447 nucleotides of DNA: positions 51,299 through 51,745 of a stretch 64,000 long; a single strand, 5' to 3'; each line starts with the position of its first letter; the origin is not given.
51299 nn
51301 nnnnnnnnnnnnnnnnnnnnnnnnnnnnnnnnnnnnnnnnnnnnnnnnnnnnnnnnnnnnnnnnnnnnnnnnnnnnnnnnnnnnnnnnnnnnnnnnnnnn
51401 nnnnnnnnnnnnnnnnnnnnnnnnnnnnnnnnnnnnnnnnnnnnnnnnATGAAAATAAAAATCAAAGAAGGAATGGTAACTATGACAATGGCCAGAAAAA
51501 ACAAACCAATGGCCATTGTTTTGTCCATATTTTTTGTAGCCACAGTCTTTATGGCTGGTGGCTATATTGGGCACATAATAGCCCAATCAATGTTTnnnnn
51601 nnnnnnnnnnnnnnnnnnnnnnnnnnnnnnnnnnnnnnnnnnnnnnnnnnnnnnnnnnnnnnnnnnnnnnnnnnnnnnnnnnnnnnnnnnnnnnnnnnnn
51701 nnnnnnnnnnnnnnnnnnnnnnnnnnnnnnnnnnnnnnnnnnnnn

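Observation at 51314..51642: Stand-alone small hydrophobic peptide gene with a perfect consensus promoter, an 18-bp perfect leader hairpin and its own terminator (type I toxin-like layout)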

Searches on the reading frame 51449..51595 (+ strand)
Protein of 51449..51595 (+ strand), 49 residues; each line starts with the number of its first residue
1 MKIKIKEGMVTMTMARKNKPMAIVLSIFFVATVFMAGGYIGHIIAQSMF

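Call 6: search_protein_families(library=pfam, proteins=[window:51449-51595:+], max_evalue=1)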
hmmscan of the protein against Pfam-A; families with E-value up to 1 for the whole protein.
seq(49 aa): 1 family
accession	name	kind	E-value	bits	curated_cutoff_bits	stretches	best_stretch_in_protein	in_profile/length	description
PF10161.14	DDDD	-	0.072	13.3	27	1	3-48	12-57/76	Putative mitochondrial precursor protein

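Call 8: find_homologous_proteins(query=window:51449-51595:+, max_evalue=10)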
Query seq(49 aa) (49 aa): 1 proteins with E <= 10 among 1 candidates.
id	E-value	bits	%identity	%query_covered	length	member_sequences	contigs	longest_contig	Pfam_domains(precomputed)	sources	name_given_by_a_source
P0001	5.4e-23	95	100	100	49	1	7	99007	-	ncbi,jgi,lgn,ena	jgi:hypothetical protein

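Call 11: find_encoding_contigs(protein=P0001, flank=3000, max_places=10)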
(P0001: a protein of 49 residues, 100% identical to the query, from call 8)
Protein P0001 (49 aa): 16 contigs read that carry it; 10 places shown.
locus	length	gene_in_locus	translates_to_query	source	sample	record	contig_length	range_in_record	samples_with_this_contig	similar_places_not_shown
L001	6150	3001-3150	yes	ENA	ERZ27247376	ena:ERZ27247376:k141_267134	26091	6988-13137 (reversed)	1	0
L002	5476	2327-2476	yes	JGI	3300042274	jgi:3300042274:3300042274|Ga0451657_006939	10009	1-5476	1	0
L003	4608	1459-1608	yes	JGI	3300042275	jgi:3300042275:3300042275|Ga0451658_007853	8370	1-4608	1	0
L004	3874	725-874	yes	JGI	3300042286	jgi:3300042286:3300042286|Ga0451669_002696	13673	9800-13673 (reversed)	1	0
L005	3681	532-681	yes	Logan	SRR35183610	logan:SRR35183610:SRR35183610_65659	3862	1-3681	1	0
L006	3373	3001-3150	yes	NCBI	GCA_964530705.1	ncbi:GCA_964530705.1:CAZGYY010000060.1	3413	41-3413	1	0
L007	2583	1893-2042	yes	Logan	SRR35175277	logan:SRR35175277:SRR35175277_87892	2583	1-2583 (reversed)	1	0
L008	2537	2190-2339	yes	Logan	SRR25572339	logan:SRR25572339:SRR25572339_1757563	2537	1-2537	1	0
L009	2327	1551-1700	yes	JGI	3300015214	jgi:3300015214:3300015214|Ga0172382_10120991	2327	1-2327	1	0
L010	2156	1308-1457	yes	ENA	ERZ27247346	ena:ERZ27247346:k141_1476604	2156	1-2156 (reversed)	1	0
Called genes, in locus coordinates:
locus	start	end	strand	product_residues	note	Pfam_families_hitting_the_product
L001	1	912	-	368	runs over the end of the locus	PF01098:FTSW_RODA_SPOVE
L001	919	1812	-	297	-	-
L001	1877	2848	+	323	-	PF01791:DeoC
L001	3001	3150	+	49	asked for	-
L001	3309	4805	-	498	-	-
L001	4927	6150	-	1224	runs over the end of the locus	PF02811:PHP, PF07733:DNA_pol3_alpha, PF17657:DNA_pol3_finger, PF14579:HHH_6, PF01336:tRNA_anti-codon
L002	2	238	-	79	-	?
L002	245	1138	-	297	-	-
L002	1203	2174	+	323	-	PF01791:DeoC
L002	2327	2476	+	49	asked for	-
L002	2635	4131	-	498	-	-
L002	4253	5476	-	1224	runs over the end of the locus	PF02811:PHP, PF07733:DNA_pol3_alpha, PF17657:DNA_pol3_finger, PF14579:HHH_6, PF01336:tRNA_anti-codon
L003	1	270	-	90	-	?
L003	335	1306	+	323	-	PF01791:DeoC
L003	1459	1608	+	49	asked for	-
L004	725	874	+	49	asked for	-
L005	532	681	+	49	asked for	-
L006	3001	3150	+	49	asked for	-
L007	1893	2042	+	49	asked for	-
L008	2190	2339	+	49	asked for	-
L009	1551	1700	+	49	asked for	-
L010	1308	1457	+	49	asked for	-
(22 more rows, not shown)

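Call 23: search_protein_representatives(protein=window:51449-51595:+)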
Query: 49 residues. Proteins with E-value up to 0.001 (for the whole library): 1; up to 1e-10: 1; up to 1e-30: 0. The best 1 are listed.
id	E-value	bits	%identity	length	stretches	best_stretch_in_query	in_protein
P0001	1.7e-23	95.2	100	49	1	1-49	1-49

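Call 50: find_related_loci(query=window:51449-51595:+, collection=viral_contigs, flank=3000)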
Query seq(49 aa) (49 aa) in viral_contigs; peptide patterns used: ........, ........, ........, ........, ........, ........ (x = any residue, [..] = any of these).
23 stretches matched a pattern, but none encodes a relative of the query by tblastn (E <= 1e-3).

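Call 65: search_protein_families(library=ncbifam, proteins=[window:51449-51595:+], max_evalue=10)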
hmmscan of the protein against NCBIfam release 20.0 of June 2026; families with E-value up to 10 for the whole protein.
seq(49 aa): 0 families

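Call 66: search_protein_families(library=phrogs, proteins=[window:51449-51595:+], max_evalue=10)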
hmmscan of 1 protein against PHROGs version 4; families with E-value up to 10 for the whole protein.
seq(49 aa): 1 family
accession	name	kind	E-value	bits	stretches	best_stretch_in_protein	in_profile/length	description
phrog_6136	-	unknown function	0.2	12.6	1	4-45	66-106/120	-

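Call 67: search_protein_families(library=padloc, proteins=[window:51449-51595:+], max_evalue=10)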
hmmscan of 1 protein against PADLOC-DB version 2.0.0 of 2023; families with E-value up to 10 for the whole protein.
seq(49 aa): 0 families

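Call 68: search_solved_structures(query=window:51449-51595:+, max_evalue=10)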
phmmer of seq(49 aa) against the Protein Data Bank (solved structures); distinct sequences matched with E-value up to 10: 1.
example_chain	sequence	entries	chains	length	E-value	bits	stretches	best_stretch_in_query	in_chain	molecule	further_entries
7ddq_X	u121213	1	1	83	0.44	14.2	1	6-44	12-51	PufX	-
